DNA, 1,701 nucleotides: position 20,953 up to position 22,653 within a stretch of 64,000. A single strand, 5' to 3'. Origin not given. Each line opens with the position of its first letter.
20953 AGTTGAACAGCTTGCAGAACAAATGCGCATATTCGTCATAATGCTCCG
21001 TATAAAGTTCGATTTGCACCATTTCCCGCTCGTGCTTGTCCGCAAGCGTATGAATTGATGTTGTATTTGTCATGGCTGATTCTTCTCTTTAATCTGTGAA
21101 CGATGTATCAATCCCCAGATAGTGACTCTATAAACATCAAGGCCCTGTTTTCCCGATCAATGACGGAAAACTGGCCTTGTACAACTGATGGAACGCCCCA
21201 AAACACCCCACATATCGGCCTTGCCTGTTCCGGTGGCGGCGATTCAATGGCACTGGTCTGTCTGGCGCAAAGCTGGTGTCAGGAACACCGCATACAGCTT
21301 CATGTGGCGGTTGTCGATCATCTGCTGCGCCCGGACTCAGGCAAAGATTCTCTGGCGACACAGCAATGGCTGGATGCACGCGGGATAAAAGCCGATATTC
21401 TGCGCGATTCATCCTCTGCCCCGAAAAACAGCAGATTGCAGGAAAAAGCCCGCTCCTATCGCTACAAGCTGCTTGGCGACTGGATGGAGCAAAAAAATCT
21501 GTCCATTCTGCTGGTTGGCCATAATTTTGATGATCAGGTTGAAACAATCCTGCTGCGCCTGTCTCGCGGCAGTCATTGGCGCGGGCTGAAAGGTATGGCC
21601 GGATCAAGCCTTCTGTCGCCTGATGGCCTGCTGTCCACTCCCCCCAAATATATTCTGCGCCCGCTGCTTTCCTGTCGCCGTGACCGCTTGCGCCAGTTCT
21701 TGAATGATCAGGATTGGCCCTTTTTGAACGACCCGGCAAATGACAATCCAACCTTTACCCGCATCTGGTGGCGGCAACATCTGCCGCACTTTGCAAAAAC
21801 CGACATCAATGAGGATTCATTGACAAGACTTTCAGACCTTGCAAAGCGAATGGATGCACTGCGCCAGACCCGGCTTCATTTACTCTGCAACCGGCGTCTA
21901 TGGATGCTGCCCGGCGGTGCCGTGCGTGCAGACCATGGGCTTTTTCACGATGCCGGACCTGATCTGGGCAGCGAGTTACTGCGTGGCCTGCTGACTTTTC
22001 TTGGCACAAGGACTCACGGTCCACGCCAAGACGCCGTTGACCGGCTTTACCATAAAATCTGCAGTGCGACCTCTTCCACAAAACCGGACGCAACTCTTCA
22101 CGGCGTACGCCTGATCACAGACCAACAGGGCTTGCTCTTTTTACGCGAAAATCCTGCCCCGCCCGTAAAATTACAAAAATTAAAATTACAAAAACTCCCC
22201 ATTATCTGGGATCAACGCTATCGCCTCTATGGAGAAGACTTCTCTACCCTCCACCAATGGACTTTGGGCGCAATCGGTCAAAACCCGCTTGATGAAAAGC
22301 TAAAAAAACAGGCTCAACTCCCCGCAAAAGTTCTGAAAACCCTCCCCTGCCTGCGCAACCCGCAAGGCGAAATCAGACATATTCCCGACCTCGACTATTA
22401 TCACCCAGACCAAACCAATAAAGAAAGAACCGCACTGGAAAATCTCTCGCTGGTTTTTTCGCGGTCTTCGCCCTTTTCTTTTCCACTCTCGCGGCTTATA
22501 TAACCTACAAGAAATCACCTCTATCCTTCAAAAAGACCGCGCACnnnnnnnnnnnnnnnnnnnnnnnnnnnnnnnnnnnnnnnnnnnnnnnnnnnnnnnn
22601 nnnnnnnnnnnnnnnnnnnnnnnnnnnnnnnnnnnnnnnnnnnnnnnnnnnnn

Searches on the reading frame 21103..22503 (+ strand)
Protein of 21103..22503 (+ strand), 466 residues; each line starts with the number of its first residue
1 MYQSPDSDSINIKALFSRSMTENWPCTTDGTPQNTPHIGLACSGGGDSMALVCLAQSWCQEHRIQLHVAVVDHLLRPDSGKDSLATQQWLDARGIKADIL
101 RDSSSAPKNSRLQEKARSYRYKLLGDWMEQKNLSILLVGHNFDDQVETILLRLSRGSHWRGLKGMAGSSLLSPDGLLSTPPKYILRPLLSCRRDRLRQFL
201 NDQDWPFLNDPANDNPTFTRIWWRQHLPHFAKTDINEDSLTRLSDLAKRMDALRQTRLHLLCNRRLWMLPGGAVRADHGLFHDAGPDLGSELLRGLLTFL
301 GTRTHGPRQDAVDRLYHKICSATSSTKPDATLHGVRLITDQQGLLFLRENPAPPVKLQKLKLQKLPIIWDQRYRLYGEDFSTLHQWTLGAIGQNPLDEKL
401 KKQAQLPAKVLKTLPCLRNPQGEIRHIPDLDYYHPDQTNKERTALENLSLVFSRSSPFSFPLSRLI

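Call 3: search_protein_families(library=pfam, proteins=[window:21103-22503:+], max_evalue=0.1)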
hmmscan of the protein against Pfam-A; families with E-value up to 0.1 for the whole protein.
window:21103-22503:+ (466 aa): 1 family
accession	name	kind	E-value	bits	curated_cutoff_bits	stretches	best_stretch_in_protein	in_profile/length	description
PF01171.26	ATP_bind_3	-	3.5e-38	131.6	27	1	38-225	2-181/182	PP-loop family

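Call 8: search_protein_families(library=ncbifam, proteins=[window:21103-22503:+], max_evalue=0.1)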
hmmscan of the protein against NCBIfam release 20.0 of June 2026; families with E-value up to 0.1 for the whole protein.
window:21103-22503:+ (466 aa): 5 families
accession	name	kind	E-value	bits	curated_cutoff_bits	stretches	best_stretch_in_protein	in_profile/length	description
TIGR02432.1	lysidine_TilS_N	equivalog_domain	1.3e-43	149.1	93.6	1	38-227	2-187/189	tRNA lysidine(34) synthetase TilS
NF007942.0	PRK10660.1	equivalog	1.5e-15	57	606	1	37-228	19-201/439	tRNA lysidine(34) synthetase TilS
NF007972.0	PRK10696.1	equivalog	3.3e-05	23.3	272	1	39-207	45-209/295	tRNA 2-thiocytidine(32) synthetase TtcA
TIGR00268.2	TIGR00268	equivalog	0.002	17.4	150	1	36-146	14-125/259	ATP-dependent sacrificial sulfur transferase LarE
NF047749.1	tRNAThiolNcsA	equivalog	0.003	16.7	500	1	106-156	136-186/322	tRNA 2-thiolation protein NcsA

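Call 19: find_related_loci(query=window:21103-22503:+, collection=genome_contigs, flank=8000)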
Query window:21103-22503:+ (466 aa) in genome_contigs; peptide patterns used: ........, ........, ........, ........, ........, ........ (x = any residue, [..] = any of these).
39 stretches matched a pattern, but none encodes a relative of the query by tblastn (E <= 1e-3).

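Call 27: find_homologous_proteins(query=window:21103-22503:+, max_evalue=1e-20)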
Query window:21103-22503:+ (466 aa): 39 proteins with E <= 1e-20 among 8000 candidates.
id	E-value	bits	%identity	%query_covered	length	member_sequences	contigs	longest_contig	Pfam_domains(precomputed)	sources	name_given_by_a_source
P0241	4.7e-282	954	92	96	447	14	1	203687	PF01171.27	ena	-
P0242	6.4e-278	940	91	96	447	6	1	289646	PF01171.27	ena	-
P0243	8.2e-257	871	91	90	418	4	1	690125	PF01171.27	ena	-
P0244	1.9e-43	167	32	91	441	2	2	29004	PF01171.27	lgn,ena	-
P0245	2.3e-41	160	31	93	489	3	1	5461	PF01171.27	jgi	jgi:tRNA(Ile)-lysidine synthase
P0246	1.9e-38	151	32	82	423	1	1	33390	PF01171.27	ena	-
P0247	1.1e-36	145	31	75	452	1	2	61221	PF01171.27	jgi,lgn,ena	-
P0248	7.3e-36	142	28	85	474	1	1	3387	PF01171.27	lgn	-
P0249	1.1e-34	138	30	78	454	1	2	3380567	PF01171.27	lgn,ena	-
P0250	1.3e-34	138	28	88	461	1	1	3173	PF01171.27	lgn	-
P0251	1.3e-33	135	29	90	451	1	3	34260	PF01171.27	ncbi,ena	ncbi:MAG: tRNA lysidine(34) synthetase TilS [Candidatus Phaeomarinobacter sp.]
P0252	2.7e-33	134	30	74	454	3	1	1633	PF01171.27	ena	-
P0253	8.4e-33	132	30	82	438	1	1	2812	PF01171.27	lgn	-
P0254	1.0e-32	132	30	86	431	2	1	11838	PF01171.27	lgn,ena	-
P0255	1.5e-32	131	29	88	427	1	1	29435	PF01171.27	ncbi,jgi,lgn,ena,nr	ncbi:MAG TPA: tRNA lysidine(34) synthetase TilS [Patescibacteria group bacterium]|nr:tRNA lysidine(3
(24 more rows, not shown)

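Call 28: find_encoding_contigs(protein=P0241, flank=6000, max_places=6)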
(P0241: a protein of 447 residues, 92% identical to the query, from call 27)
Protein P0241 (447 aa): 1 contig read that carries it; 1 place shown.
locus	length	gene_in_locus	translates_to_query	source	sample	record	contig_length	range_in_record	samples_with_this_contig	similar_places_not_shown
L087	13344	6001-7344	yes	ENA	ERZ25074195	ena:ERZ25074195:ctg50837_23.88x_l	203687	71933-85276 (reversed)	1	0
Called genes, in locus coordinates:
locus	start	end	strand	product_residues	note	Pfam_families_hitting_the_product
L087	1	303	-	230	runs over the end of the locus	PF00578:AhpC-TSA, PF08534:Redoxin, PF00085:Thioredoxin (faint), PF13905:Thioredoxin_8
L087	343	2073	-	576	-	PF00682:HMGL-like, PF22615:IPMS_D2, PF08502:LeuA_dimer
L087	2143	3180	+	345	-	PF00294:PfkB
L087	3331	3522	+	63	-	PF27258:NspV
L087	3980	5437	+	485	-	-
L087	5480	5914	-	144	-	-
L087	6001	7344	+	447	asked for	PF01171:ATP_bind_3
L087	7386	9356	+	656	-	PF06480:FtsH_ext, PF00004:AAA, PF07728:AAA_5 (weak), PF17862:AAA_lid_3, PF01434:Peptidase_M41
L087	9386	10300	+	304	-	PF00696:AA_kinase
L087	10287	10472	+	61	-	-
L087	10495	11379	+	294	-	PF00318:Ribosomal_S2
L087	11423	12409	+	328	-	PF25025:EF-Ts_N (weak), PF00889:EF_TS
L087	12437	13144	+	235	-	PF00696:AA_kinase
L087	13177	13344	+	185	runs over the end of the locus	PF01765:RRF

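Call 29: find_encoding_contigs(protein=P0243, flank=6000, max_places=6)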
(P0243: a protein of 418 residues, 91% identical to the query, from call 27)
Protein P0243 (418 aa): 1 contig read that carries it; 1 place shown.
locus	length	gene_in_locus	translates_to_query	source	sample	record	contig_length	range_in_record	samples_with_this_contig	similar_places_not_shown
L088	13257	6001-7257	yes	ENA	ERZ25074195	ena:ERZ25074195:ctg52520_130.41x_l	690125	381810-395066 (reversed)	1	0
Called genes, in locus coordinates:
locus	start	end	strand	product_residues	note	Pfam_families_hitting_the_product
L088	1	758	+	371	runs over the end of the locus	PF01297:ZnuA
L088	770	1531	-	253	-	PF00528:BPD_transp_1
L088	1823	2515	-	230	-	PF00578:AhpC-TSA, PF08534:Redoxin, PF00085:Thioredoxin (faint), PF13905:Thioredoxin_8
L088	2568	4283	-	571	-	PF00682:HMGL-like, PF22615:IPMS_D2, PF08502:LeuA_dimer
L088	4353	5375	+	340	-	PF00294:PfkB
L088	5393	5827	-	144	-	-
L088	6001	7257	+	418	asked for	PF01171:ATP_bind_3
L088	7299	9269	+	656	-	PF06480:FtsH_ext, PF00004:AAA, PF07728:AAA_5 (weak), PF17862:AAA_lid_3, PF01434:Peptidase_M41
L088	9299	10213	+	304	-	PF00696:AA_kinase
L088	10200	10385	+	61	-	-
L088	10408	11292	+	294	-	PF00318:Ribosomal_S2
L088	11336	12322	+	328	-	PF25025:EF-Ts_N (weak), PF00889:EF_TS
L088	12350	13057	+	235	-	PF00696:AA_kinase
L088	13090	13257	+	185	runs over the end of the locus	PF01765:RRF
